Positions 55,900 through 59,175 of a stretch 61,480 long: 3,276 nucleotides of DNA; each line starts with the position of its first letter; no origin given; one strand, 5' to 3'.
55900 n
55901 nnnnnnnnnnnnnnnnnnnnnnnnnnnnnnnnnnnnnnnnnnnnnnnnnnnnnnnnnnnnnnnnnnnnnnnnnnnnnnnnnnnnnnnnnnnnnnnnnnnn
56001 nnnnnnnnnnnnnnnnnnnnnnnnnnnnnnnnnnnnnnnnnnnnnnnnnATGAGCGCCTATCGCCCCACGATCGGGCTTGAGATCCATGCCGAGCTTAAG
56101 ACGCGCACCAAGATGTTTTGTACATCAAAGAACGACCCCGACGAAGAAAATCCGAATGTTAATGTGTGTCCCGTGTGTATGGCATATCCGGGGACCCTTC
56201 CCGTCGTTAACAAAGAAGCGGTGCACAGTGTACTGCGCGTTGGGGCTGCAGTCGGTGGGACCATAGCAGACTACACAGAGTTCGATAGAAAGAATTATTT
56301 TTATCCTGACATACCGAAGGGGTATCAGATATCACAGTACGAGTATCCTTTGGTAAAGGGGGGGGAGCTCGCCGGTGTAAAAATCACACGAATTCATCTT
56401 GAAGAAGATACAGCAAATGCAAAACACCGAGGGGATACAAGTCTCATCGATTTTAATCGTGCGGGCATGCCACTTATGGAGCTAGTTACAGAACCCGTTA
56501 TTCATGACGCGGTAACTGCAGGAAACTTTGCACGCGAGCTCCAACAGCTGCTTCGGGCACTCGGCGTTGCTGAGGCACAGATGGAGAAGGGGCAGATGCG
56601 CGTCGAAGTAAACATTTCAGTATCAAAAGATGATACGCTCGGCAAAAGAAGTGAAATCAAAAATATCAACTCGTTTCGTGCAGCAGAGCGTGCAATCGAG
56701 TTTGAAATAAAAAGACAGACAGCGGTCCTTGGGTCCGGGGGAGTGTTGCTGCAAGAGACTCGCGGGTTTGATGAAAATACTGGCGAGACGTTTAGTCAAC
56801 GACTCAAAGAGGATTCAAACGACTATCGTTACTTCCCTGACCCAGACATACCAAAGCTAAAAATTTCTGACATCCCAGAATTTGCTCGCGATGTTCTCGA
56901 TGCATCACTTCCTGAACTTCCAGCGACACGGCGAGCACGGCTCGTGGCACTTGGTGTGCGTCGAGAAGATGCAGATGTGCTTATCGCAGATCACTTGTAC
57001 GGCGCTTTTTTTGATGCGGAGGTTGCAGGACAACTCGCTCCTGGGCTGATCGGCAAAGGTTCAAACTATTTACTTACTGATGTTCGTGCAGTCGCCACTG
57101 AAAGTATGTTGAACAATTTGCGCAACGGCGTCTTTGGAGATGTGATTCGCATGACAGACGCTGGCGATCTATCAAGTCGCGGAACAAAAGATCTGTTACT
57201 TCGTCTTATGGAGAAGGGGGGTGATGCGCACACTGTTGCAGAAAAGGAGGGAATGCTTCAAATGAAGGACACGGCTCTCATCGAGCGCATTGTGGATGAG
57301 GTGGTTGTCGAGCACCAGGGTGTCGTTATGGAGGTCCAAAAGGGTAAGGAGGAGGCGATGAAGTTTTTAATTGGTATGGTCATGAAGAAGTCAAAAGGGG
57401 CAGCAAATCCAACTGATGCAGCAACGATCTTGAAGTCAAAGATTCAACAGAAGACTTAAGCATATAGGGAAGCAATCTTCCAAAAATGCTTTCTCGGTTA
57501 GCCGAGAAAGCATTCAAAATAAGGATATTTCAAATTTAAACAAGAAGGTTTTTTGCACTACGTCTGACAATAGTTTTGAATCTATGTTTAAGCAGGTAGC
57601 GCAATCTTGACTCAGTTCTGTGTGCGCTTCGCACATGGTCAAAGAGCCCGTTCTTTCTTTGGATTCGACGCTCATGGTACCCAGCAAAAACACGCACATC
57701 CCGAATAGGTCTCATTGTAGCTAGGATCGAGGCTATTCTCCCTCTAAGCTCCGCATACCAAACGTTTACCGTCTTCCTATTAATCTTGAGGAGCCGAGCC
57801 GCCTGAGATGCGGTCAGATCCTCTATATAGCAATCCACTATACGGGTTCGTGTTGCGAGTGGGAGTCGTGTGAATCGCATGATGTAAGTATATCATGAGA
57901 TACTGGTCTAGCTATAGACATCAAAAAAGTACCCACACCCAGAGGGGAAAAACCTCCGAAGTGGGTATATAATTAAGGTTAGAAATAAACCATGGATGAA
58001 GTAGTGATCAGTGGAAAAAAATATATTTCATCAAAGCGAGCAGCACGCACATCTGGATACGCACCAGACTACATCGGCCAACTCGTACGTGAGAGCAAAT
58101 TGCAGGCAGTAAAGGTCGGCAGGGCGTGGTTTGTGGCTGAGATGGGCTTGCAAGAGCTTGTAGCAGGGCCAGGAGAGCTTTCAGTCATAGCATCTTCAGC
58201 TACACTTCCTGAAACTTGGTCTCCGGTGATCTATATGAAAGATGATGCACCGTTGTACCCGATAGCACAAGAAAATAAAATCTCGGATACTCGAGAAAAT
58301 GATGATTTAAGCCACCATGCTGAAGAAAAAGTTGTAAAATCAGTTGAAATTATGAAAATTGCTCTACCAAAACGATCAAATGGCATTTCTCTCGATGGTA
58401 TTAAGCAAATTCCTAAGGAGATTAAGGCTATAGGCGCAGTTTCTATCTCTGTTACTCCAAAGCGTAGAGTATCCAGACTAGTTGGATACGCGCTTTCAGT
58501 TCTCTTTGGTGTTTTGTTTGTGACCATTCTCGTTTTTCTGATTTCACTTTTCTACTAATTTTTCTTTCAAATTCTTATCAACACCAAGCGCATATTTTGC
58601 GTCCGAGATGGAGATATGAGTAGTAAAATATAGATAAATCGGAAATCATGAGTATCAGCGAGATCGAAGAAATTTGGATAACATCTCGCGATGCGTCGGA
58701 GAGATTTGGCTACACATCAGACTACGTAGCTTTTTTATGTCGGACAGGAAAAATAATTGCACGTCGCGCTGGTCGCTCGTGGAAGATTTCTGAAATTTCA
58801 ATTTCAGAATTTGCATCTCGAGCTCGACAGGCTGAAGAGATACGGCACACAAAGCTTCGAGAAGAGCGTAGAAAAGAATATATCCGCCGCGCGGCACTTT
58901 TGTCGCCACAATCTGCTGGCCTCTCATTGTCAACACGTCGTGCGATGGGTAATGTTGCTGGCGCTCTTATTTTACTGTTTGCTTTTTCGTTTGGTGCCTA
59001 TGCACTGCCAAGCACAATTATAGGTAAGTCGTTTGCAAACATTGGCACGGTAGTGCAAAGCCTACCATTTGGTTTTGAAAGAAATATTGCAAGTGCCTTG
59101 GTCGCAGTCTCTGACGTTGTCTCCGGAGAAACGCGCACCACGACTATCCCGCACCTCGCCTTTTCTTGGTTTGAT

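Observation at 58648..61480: Hidden ORF of more than 944 codons: cytoplasmic HTH, one TM, then a giant extracellular repeat protein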

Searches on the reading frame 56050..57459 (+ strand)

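Call 10: search_protein_families(library=pfam, proteins=[window:56050-57459:+], max_evalue=0.01)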
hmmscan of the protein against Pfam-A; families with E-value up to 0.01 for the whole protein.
window:56050-57459:+ (469 aa): 2 families
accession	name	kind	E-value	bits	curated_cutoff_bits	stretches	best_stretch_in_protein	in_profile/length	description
PF02934.20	GatB_N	-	1.3e-103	346.4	23.4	1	7-274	2-273/277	GatB/GatE catalytic domain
PF02637.23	GatB_Yqey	-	5.7e-27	94.9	27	1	356-465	39-148/148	GatB domain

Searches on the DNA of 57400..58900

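Call 89: search_rna_families(source=window, start=57400, end=58900, threshold=evalue, max_evalue=1)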
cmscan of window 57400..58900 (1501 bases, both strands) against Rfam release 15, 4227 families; matches with E-value up to 1: 0.
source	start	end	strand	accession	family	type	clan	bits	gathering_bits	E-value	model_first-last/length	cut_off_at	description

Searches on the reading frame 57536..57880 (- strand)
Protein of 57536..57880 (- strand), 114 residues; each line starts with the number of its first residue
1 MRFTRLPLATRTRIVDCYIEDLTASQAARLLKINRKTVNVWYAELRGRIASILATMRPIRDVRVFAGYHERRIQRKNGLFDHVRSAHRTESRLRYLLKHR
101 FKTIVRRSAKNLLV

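Call 10: search_protein_families(library=pfam, proteins=[window:57536-57880:-], max_evalue=0.01)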
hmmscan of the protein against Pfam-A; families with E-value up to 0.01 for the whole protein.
window:57536-57880:- (114 aa): 3 families
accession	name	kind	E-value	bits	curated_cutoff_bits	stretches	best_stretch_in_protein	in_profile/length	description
PF13518.12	HTH_28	-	1.1e-05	25.8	25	1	11-46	2-37/52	Helix-turn-helix domain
PF13384.12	HTH_23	-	2.1e-05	24.6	24.6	1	9-45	5-41/50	Homeodomain-like domain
PF08281.18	Sigma70_r4_2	-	0.0033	17.5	25.7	1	5-43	10-48/54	Sigma-70, region 4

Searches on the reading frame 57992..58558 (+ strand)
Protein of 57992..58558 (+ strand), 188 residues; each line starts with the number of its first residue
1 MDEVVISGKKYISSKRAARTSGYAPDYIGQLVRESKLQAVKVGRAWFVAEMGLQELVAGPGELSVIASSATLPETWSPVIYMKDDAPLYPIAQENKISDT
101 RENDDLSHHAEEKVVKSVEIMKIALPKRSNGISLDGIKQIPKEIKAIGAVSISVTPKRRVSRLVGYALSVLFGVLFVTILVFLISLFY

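Call 10: search_protein_families(library=pfam, proteins=[window:57992-58558:+], max_evalue=0.01)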
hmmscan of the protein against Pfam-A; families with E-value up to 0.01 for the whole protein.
window:57992-58558:+ (188 aa): 0 families

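Call 53: search_protein_families(library=ncbifam, proteins=[window:57992-58558:+], max_evalue=0.01)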
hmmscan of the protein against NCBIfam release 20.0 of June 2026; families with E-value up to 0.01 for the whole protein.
window:57992-58558:+ (188 aa): 0 families
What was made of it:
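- On HTH_17 / excisionase-type winged HTH (PF12728, TIGR01764): No NCBIfam hit (call 53).
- Tried and rejected: NCBIfam gave nothing for this protein or for the paralogue (call 53).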

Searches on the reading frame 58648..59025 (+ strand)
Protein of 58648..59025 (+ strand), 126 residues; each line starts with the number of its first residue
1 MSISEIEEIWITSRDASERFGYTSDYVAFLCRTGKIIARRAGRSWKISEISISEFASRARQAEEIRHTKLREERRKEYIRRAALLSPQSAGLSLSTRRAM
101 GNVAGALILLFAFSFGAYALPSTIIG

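Call 60: search_solved_structures(query=A3, max_evalue=1, show_alignments=3)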
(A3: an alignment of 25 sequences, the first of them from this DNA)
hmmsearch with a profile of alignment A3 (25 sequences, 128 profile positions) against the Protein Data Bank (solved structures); distinct sequences matched with E-value up to 1: 4.
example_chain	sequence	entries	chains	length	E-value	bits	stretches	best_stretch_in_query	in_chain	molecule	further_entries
6g1t_A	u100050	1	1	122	0.0033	20.9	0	9-62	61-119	AM32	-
4p0y_A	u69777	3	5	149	0.0065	20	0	9-62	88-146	AM32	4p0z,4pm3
9d26_A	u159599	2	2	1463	0.16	15.5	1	49-123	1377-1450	HmuS heme dechelatase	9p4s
2ldy_A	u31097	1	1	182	0.41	14.2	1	45-85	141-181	ORF1 codes for a 40 kDa product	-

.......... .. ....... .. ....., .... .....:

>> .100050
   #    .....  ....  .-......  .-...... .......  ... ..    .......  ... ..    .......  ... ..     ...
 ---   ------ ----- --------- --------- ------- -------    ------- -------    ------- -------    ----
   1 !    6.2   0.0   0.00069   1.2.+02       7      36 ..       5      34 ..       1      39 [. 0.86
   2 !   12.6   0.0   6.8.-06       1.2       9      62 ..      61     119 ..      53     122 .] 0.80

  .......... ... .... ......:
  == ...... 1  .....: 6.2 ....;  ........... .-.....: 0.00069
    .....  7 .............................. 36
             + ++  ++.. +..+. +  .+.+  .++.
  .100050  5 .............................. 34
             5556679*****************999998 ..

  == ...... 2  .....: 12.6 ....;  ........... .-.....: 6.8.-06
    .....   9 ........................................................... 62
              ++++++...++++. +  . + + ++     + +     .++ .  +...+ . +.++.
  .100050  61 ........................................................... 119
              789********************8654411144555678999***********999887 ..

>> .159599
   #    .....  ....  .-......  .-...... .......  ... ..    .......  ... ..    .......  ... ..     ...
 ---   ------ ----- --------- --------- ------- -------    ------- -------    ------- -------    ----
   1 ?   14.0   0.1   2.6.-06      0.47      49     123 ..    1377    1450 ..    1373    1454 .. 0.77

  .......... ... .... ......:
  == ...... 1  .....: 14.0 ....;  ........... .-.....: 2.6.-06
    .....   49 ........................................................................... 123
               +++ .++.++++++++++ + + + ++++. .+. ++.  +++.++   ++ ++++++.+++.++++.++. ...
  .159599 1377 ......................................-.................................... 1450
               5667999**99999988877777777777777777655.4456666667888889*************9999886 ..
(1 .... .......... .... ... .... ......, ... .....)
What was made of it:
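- Closest known: Excisionase/MerR-N-terminal type winged HTH proteins. Same: A sequence profile of the family hits TraN (call 60).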

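Call 61: find_homologous_proteins(query=A3, max_evalue=0.00001)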
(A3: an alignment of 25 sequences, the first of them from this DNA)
Query A3 (25 sequences) (126 aa, profile of the alignment): 102 proteins with E <= 0.00001 among 8000 candidates.
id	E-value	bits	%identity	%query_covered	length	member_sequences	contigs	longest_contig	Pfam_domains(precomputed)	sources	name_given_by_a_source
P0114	3.4e-37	145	38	46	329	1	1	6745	PF12728.14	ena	-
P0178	4.8e-37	145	39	40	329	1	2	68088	PF12728.14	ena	-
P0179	7.3e-34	135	36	44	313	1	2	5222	PF12728.14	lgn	-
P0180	7.7e-34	135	37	40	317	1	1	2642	-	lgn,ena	-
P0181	8.7e-33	131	44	40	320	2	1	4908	PF12728.14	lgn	-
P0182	2.4e-32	130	30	61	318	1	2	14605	PF12728.14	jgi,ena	jgi:hypothetical protein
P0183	5.0e-32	129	39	43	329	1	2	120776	PF12728.14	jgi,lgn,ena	jgi:hypothetical protein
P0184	5.4e-32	129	37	54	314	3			PF12728.14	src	-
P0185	1.6e-31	127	43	37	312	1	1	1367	PF12728.14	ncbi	-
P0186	1.9e-31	127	42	40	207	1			PF12728.14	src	-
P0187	2.0e-31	127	39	40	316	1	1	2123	PF12728.14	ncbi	-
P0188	2.3e-31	127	44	40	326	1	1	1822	PF12728.14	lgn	-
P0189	2.4e-31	127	35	34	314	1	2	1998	PF12728.14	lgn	-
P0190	3.5e-31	126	44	40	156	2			PF12728.14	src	-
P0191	1.1e-29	121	39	40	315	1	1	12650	PF12728.14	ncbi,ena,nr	ncbi:MAG TPA: hypothetical protein VN495_03785 [Candidatus Paceibacterota bacterium]|nr:hypothetical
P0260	3.0e-14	71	31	41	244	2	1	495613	-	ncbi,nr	ncbi:MAG: hypothetical protein NT019_00545 [Candidatus Adlerbacteria bacterium]|nr:hypothetical prot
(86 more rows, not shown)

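Call 95: find_encoding_contigs(protein=P0260, flank=10000, max_places=1)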
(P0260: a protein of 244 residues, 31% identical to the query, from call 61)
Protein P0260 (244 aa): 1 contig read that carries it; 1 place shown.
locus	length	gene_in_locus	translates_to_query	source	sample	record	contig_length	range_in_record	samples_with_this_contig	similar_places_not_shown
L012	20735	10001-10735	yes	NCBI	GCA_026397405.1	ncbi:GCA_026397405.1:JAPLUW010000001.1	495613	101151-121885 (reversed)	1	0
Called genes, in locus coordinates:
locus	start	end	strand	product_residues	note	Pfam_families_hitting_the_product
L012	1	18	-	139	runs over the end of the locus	-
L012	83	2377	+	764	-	PF04932:Wzy_C, PF13428:TPR_14 (faint), PF13432:TPR_16 (faint), PF14559:TPR_19 (faint), PF07719:TPR_2 (faint), PF13181:TPR_8 (faint)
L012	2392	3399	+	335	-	PF01565:FAD_binding_4, PF02873:MurB_C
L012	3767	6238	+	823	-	PF07517:SecA_DEAD, PF01043:SecA_PP_bind, PF21090:P-loop_SecA, PF07516:SecA_SW, PF02810:SEC-C (weak)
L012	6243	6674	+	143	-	PF00293:NUDIX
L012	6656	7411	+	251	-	PF02683:DsbD_TM, PF13386:DsbD_2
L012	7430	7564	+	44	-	-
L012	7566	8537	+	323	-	PF01018:GTP1_OBG, PF01926:MMR_HSR1, PF02421:FeoB_N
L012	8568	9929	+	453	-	PF02934:GatB_N, PF02637:GatB_Yqey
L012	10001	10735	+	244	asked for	-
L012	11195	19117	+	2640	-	-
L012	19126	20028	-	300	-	-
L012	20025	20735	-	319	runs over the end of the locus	-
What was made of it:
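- Tried and rejected: A complete syntenic counterpart came instead from find_encoding_contigs (call 95).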

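Call 96: find_encoding_contigs(protein=P0183, flank=10000, max_places=1)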
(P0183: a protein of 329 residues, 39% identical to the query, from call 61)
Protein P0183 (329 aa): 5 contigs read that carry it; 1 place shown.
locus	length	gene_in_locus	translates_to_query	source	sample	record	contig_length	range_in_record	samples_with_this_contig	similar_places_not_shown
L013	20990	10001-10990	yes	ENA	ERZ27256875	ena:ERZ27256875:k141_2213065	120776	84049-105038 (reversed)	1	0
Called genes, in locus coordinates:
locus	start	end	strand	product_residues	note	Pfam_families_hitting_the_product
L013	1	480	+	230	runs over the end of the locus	PF00535:Glycos_transf_2, PF10111:Glyco_tranf_2_2, PF13641:Glyco_tranf_2_3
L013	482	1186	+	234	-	PF13489:Methyltransf_23, PF08242:Methyltransf_12 (faint), PF13649:Methyltransf_25 (faint)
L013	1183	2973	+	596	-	-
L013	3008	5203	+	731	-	PF04932:Wzy_C, PF07719:TPR_2 (faint), PF23914:TPR_CcmH_CycH (faint), PF13432:TPR_16 (faint), PF13424:TPR_12 (faint), PF13428:TPR_14 (faint), PF14559:TPR_19 (faint)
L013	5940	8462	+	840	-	PF07517:SecA_DEAD, PF01043:SecA_PP_bind, PF21090:P-loop_SecA, PF07516:SecA_SW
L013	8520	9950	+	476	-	PF02934:GatB_N, PF02637:GatB_Yqey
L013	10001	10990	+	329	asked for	PF12728:HTH_17 (faint)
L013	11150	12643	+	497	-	-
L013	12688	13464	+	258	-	-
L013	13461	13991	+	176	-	-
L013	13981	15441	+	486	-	PF00006:ATP-synt_ab, PF00306:ATP-synt_ab_C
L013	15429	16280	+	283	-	PF00231:ATP-synt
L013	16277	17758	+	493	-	PF00006:ATP-synt_ab, PF22919:ATP-synt_VA_C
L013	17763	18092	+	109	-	PF02823:ATP-synt_DE_N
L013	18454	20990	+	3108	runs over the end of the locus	-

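Call 97: search_protein_families(library=pfam, proteins=[L012:11195-19117:+, L013:11150-12643:+], max_evalue=0.01)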
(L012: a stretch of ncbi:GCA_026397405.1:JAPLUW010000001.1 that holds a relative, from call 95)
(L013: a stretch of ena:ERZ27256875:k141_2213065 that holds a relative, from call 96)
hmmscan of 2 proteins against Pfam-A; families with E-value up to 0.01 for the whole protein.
L012:11195-19117:+ (2640 aa): 1 family
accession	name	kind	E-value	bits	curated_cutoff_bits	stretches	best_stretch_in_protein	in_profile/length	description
PF12728.13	HTH_17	-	0.0079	16.9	27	0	1-43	1-43/51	Helix-turn-helix domain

L013:11150-12643:+ (497 aa): 2 families
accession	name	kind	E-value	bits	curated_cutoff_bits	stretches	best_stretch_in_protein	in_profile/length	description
PF12728.13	HTH_17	-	0.0001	22.9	27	1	13-60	1-48/51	Helix-turn-helix domain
PF23982.2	XM1_gp53_minor_capsid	-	0.0063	16.8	27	0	260-367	30-143/154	XM1 gp53 minor capsid protein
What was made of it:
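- On Peptidase_S74-type trimeric fibres: It is absent at E<=0.01 from the complete syntenic 2,640-aa L012 protein (call 97).
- The complete syntenic L012 protein has no S74 hit at E<=0.01 (call 97).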
